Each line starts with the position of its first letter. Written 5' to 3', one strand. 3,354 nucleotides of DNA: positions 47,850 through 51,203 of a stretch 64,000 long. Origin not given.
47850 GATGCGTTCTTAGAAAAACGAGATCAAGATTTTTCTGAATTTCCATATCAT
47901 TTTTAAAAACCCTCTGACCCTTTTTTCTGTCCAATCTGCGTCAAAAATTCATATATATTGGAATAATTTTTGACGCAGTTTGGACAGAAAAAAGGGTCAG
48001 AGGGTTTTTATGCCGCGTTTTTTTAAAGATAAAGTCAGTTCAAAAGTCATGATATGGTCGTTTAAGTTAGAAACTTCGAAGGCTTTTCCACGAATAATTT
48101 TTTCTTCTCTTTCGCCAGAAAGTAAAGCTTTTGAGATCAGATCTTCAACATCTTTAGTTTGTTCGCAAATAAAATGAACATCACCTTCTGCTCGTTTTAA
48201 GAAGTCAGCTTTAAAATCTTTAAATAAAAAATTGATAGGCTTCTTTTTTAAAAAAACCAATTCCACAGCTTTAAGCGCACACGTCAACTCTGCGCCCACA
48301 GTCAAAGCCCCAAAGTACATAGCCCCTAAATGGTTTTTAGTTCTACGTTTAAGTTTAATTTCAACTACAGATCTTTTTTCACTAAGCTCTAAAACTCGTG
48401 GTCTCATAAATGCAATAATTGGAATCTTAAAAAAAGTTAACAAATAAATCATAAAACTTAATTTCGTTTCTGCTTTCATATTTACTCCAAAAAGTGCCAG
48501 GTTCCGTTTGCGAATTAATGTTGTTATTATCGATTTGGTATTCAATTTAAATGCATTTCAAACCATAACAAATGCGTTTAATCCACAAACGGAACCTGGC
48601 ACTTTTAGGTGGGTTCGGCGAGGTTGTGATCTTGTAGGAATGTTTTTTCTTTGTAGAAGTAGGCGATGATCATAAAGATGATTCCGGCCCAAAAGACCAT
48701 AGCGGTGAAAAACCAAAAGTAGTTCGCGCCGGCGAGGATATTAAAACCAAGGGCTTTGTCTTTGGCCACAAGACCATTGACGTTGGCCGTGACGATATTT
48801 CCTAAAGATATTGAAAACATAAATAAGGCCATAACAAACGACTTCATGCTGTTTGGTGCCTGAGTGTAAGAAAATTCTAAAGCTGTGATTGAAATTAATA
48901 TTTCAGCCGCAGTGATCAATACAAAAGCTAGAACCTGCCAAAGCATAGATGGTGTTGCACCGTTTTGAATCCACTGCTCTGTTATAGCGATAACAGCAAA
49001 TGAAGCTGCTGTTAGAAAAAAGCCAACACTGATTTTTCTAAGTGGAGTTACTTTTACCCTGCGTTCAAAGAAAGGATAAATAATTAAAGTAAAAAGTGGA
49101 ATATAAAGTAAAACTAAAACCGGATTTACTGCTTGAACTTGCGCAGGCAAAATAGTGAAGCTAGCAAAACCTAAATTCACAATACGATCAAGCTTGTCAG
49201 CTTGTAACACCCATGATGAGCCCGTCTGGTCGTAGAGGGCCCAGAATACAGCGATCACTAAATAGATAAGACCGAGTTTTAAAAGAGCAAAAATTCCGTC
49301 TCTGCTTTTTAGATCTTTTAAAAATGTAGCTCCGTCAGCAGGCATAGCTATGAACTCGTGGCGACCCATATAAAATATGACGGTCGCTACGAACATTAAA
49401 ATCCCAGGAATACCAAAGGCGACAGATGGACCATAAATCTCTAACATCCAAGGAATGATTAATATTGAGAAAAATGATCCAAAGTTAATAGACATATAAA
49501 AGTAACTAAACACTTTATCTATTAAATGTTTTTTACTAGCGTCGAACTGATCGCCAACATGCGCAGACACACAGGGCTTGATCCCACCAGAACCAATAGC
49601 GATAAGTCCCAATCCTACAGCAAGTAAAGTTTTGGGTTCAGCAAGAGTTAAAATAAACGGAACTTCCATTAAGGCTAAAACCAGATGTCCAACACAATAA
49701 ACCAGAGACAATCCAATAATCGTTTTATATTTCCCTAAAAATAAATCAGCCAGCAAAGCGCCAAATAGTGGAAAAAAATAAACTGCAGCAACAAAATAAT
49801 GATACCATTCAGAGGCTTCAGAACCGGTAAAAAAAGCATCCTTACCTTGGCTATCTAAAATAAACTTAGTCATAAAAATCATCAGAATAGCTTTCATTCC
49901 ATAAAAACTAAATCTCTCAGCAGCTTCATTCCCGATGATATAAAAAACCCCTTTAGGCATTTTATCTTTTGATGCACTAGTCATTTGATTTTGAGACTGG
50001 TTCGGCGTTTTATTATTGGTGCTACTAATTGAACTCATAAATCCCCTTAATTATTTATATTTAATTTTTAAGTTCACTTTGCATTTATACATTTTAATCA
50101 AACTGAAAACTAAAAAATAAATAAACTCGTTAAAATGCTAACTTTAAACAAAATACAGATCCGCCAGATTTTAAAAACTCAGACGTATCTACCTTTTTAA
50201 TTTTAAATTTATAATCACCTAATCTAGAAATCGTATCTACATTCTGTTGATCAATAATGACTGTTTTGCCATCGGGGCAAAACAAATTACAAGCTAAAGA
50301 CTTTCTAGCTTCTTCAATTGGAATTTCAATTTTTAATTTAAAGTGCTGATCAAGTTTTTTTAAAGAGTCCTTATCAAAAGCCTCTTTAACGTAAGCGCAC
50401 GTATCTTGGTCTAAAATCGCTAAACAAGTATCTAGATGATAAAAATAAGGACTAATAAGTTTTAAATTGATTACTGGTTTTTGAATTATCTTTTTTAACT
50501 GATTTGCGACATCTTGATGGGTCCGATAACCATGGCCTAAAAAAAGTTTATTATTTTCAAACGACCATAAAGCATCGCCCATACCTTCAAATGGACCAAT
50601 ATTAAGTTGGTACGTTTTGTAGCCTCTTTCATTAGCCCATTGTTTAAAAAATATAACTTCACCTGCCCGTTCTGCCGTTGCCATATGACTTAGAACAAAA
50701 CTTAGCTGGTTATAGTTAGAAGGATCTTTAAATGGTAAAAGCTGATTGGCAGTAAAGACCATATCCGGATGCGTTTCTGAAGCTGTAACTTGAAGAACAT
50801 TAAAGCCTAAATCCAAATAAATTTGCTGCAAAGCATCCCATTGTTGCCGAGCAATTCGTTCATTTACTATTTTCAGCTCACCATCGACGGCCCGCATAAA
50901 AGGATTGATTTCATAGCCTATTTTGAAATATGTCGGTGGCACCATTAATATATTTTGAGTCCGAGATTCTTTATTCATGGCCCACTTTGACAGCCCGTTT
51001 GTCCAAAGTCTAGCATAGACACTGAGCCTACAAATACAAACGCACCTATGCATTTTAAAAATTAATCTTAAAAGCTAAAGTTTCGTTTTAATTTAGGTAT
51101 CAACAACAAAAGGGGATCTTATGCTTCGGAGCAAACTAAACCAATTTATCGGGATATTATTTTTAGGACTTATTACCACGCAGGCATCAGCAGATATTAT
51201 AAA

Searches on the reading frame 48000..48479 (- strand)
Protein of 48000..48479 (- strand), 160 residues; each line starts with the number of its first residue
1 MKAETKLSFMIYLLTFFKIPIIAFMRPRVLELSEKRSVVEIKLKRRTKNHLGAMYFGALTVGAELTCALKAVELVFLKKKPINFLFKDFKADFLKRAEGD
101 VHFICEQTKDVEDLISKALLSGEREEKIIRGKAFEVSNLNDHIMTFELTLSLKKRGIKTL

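Call 52: find_homologous_proteins(query=window:48000-48479:-, max_evalue=1e-8)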
Query window:48000-48479:- (160 aa): 2019 proteins with E <= 1e-8 among 2126 candidates; the best 120 are listed.
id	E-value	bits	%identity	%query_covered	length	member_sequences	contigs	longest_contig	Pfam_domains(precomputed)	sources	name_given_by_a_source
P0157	1.9e-95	334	100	100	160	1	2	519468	PF14539.13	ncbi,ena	-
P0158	6.7e-84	297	88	98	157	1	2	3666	PF14539.13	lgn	-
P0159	1.3e-82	293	86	98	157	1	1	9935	PF14539.13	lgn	-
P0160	1.7e-81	289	86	98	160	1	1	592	PF14539.13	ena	-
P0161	2.2e-80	286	83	98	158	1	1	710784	PF14539.13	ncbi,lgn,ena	-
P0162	2.4e-80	285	84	98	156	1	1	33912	PF14539.13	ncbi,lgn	-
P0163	2.6e-80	285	86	97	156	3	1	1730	PF14539.13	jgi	jgi:hypothetical protein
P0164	5.6e-80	284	84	98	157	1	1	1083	PF14539.13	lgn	-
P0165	6.9e-80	284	85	98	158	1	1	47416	PF14539.13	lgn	-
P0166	8.5e-80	284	83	98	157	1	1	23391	PF14539.13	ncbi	-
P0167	2.4e-79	282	87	98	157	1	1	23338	PF14539.13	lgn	-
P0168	5.0e-79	281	81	99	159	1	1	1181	PF14539.13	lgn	-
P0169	2.0e-78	279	83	98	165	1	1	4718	PF14539.13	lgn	-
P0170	2.7e-77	275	83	94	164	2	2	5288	PF14539.13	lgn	-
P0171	2.5e-76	272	84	96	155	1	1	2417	PF14539.13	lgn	-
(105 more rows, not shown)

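Call 55: find_encoding_contigs(protein=P0166, flank=2500, max_places=2)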
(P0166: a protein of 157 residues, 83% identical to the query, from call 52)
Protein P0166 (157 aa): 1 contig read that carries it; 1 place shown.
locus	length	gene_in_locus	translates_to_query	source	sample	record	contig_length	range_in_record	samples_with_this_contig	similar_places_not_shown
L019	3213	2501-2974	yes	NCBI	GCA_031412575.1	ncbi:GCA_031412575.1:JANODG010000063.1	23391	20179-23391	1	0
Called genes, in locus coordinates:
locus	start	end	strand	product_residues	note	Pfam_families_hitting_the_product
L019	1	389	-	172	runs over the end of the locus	PF27746:Small_heat_shock_put (weak), PF00011:HSP20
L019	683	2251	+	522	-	PF07690:MFS_1, PF00854:PTR2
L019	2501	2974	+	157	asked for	PF14539:DUF4442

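Call 69: find_encoding_contigs(protein=P0167, flank=2500, max_places=2)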
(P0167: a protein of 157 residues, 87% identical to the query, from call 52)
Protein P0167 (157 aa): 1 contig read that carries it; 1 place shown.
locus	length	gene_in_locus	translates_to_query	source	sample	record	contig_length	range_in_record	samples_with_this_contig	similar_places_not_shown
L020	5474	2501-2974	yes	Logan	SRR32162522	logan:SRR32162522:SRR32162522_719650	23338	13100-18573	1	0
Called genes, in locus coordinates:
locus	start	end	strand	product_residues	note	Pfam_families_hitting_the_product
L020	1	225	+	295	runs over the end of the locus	PF19420:DDAH_eukar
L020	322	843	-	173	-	PF27746:Small_heat_shock_put (weak), PF00011:HSP20, PF17886:ArsA_HSP20 (faint)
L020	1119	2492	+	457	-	PF07690:MFS_1, PF00854:PTR2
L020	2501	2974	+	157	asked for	PF14539:DUF4442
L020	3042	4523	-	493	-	PF15892:BNR_4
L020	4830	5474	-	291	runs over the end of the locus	PF00378:ECH_1, PF16113:ECH_2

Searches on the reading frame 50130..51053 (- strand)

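Call 84: search_protein_families(library=pfam, proteins=[window:50130-51053:-], max_evalue=0.001)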
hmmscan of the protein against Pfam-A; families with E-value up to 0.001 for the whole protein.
window:50130-51053:- (307 aa): 2 families
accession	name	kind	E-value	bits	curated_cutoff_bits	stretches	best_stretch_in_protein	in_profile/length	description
PF19420.4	DDAH_eukar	-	7.5e-10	39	23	1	50-303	11-286/291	N,N dimethylarginine dimethylhydrolase, eukaryotic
PF02274.22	ADI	-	0.00061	19.4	22.8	0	120-231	139-266/377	Arginine deiminase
